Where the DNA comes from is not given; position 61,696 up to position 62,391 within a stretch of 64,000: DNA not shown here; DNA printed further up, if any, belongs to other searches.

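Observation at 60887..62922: Type I-D Cas5d fused to an extra helical (HEPN-like/NTase-associated) domain, followed by wHTH and HTH-nucleotidyltransferase genes inside the effector operon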

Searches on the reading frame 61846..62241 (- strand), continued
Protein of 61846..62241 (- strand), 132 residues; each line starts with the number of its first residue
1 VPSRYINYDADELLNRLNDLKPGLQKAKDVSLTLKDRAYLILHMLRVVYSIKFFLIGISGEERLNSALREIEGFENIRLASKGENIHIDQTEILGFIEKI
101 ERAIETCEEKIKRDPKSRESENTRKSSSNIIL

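Call 44: find_encoding_contigs(protein=P0137, flank=10000, max_places=1)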
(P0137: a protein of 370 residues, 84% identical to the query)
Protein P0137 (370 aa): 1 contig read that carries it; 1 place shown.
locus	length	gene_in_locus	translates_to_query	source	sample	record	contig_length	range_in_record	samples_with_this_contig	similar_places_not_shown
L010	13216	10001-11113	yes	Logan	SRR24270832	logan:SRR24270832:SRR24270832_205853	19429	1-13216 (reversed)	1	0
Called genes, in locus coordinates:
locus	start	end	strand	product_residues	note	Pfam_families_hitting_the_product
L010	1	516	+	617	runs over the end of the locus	PF05763:DUF835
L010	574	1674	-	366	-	-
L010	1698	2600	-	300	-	PF00005:ABC_tran, PF13304:AAA_21 (faint)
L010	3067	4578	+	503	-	PF02127:Peptidase_M18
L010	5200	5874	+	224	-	PF00702:Hydrolase, PF13419:HAD_2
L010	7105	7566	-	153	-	PF02661:Fic (weak)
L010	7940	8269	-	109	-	PF01934:HepT-like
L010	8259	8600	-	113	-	PF01909:NTP_transf_2, PF18765:Polbeta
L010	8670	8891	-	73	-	-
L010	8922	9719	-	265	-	PF02732:ERCC4, PF00633:HHH (faint), PF12826:HHH_2 (weak), PF14520:HHH_5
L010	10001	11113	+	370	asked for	PF01022:HTH_5 (faint), PF01978:TrmB (faint), PF12802:MarR_2 (faint), PF25213:HVO_A0261_N (faint)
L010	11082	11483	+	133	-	-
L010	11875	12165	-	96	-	PF05015:HigB-like_toxin (weak), PF05016:ParE_toxin (weak)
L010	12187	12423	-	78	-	PF10884:DUF2683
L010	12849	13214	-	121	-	?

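Call 61: predict_structure(alignment_id=A7)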
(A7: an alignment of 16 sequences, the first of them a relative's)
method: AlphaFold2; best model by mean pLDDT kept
length: 370 residues; sequences in the alignment: 16
mean_pLDDT: 73.8   pTM: 0.61
mean pLDDT of the five models: 73.8, 68.1, 66.0, 64.1, 61.7
residues with pLDDT >= 90: 46; 70-90: 204; 50-70: 79; < 50: 41
segments of 3 or more residues with pLDDT < 50: 68-83, 190-198, 250-258, 339-341
pLDDT, mean of each block of 10 residues (from residue 1): 62 78 82 86 84 82 54 37 59 87 93 92 82 81 80 69 70 74 60 44 75 79 74 71 63 46 54 86 86 83 89 78 83 64 75 94 77
secondary structure, 60 per line:
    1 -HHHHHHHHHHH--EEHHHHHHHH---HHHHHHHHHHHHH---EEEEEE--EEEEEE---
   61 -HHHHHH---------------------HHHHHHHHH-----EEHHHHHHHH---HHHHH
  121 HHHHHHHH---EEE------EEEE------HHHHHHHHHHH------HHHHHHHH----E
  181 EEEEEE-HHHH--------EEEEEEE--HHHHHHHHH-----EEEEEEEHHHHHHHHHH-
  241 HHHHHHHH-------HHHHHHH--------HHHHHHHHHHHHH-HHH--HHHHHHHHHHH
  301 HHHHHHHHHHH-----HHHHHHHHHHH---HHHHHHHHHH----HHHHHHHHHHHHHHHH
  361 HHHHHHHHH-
elements in order: H2-12 H17-24 H28-40 E44-49 E52-57 H62-67 H89-97 H105-112 H116-128 E132-134 E141-144 H151-161 H168-175 E180-186 H188-191 E200-206 H209-217 E223-229 H230-239 H241-248 H256-262 H271-283 H290-311 H317-327 H331-340 H345-369

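Call 64: fold_search(model_id=the predicted structure, library=pdb)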
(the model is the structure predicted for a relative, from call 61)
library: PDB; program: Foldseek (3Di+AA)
matches with E <= 10: 1544; with E <= 0.001: 0
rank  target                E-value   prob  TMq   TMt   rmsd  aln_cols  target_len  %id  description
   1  3w6j_E                1.8e-03  1.00  0.16  0.33  12.8       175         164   16  Crystal structure of ScpAB core complex (released 2013-04-24)
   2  6juv_A                4.2e-03  1.00  0.17  0.30  14.5       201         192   18  Crytsal structure of ScpB derived from Pyrococcus yayanosii (released 2020-01-22)
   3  3w6j_C                6.4e-03  1.00  0.15  0.32  12.1       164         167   16  Crystal structure of ScpAB core complex (released 2013-04-24)
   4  6p01_A                7.7e-03  1.00  0.26  0.33   9.2       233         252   14  Apo structure of the E52D mutant of ANT-4 (released 2020-01-29)
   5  2xv4                  7.7e-03  0.84  0.19  0.17  21.1       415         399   11  Structure of Human RPC62 (partial) (released 2011-03-02)
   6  5afq_B                8.1e-03  0.69  0.16  0.14  22.0       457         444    9  Crystal structure of RPC62 - RPC32 beta (released 2015-10-07)
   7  3lmm_B                8.5e-03  1.00  0.16  0.12  11.5       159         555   20  Crystal Structure of the DIP2311 protein from Corynebacterium diphtheriae, Northeast Structural Genomics Consortium Ta (released 2010-02-16)
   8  8cli_A                8.9e-03  0.98  0.14  0.10  20.6       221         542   14  TFIIIC TauB-DNA monomer (released 2023-06-21)
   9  6nmk_A                9.7e-03  0.99  0.23  0.30   9.6       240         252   15  Binary complex structure of the T130K mutant of ANT-4'' with Neomycin (released 2020-01-15)
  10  3jyy_B                1.0e-02  0.99  0.24  0.29   9.0       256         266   14  SeMet LinB complexed with PPi (released 2009-11-03)
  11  3lmm_D                1.1e-02  1.00  0.16  0.12  11.7       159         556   19  Crystal Structure of the DIP2311 protein from Corynebacterium diphtheriae, Northeast Structural Genomics Consortium Ta (released 2010-02-16)
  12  3w6j_F                1.1e-02  1.00  0.16  0.33  11.5       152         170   17  Crystal structure of ScpAB core complex (released 2013-04-24)
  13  2vxz                  1.1e-02  1.00  0.17  0.33   9.1       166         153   16  Crystal Structure of hypothetical protein PyrSV_gp04 from Pyrobaculum spherical virus (released 2009-11-17)
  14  6p06_A                1.1e-02  1.00  0.26  0.33   9.3       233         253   13  Ternary structure of the E52D mutant of ANT-4 with Neomycin and AMPCPP (released 2020-01-29)
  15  2xub                  1.2e-02  0.72  0.18  0.16  20.9       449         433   10  Human RPC62 subunit structure (released 2011-03-02)
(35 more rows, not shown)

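Call 77: search_solved_structures(query=A8, max_evalue=10, show_alignments=2)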
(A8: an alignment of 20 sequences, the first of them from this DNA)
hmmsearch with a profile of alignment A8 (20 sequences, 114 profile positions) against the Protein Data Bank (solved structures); distinct sequences matched with E-value up to 10: 4.
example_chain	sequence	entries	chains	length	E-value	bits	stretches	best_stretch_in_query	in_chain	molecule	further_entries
6njp_G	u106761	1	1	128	0.65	13.1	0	71-112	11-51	EscO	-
6hfk_A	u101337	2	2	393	1.7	11.8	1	41-70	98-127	CAD protein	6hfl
6hfd_A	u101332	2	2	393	1.7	11.8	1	41-70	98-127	CAD protein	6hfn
6prk_A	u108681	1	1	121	1.9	11.6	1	53-102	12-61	RicF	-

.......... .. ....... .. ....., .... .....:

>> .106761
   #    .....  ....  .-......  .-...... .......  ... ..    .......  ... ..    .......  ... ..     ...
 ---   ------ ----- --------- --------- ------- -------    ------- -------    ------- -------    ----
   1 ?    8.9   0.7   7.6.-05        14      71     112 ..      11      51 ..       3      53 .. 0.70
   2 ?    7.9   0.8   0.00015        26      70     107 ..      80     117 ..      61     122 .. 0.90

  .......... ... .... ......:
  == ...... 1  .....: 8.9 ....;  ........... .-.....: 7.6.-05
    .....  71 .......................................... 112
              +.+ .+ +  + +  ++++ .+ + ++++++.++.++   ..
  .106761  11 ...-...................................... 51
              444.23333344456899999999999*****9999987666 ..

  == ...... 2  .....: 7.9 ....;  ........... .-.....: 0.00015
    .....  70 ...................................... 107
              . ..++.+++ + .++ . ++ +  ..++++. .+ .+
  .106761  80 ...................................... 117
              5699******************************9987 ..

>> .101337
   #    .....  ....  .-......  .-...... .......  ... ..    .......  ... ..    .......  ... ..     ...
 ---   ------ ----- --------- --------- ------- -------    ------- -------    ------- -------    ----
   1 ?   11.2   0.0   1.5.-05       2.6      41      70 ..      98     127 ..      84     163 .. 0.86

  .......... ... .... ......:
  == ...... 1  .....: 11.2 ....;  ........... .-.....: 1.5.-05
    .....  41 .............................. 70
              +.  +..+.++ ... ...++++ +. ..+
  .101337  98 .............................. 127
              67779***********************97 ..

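Call 95: search_protein_families(library=padloc, proteins=[P0134, L009:11028-11429:+], max_evalue=0.01)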
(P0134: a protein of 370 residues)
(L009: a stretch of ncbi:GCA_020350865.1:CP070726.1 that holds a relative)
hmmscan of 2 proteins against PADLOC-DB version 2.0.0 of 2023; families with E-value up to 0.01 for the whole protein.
P0134 (370 aa): 16 families
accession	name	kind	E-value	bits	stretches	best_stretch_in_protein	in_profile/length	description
PDLC04368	PDC-M05A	-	1.5e-09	36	1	84-208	8-135/201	-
PDLC01434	CasR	-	3.2e-08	31.7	1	6-55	134-182/191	"CAS-I,CAS-II,CAS-III,CAS-IV,CAS-V,CAS-VI; associated_signaling"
PDLC01268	CasR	-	1.2e-07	29.9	1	6-53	130-174/179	"CAS-I,CAS-II,CAS-III,CAS-IV,CAS-V,CAS-VI; associated_signaling"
PDLC01438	Csa3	-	1e-06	27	1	10-57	157-201/305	"CAS-I,CAS-II,CAS-III,CAS-IV,CAS-V,CAS-VI; associated_signaling"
PDLC04370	PDC-M05A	-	4.3e-06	24.7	0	6-74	21-90/194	-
PDLC01848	CARF3--CARF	-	5.1e-06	24.3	0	90-139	138-185/197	-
PDLC01044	Csa3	-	3.2e-05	21.9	0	88-143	135-185/194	Type I-A associated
PDLC04903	PDC-S09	-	0.0001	20.6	1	177-211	23-57/108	-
PDLC04902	PDC-S09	-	0.00011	20.4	1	167-209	8-50/97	-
PDLC04369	PDC-M05A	-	0.00017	19.3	1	93-207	20-130/201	-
PDLC04904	PDC-S09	-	0.00043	18.5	1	166-208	11-53/104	-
PDLC04906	PDC-S09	-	0.00048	18.5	1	179-208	23-52/98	-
PDLC01849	CARF3--CARF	-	0.0012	16.6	0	88-139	137-188/197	-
PDLC04905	PDC-S09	-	0.0013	17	1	168-211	9-53/101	-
PDLC04907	PDC-S09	-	0.0024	16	1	168-233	15-80/114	-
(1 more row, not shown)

L009:11028-11429:+ (133 aa): 0 families

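Call 96: search_protein_families(library=padloc, alignment_id=A8, max_evalue=10)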
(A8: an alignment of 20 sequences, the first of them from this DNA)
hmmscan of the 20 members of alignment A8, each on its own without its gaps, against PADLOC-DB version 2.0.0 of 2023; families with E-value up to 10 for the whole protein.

A. member 1, seq(114 aa): 0 families

B. families by the number of members that match (of 20 scanned): 5 families
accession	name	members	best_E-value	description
PDLC04760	PDC-M64C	1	0.00099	-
PDLC04774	PDC-M68B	1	0.0087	-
PDLC02078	Cas2b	1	0.021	-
PDLC01689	Cas12f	1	0.026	CAS-V-F; effector__SPE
PDLC01035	Csx1/Csm6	1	0.086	CARF+HEPN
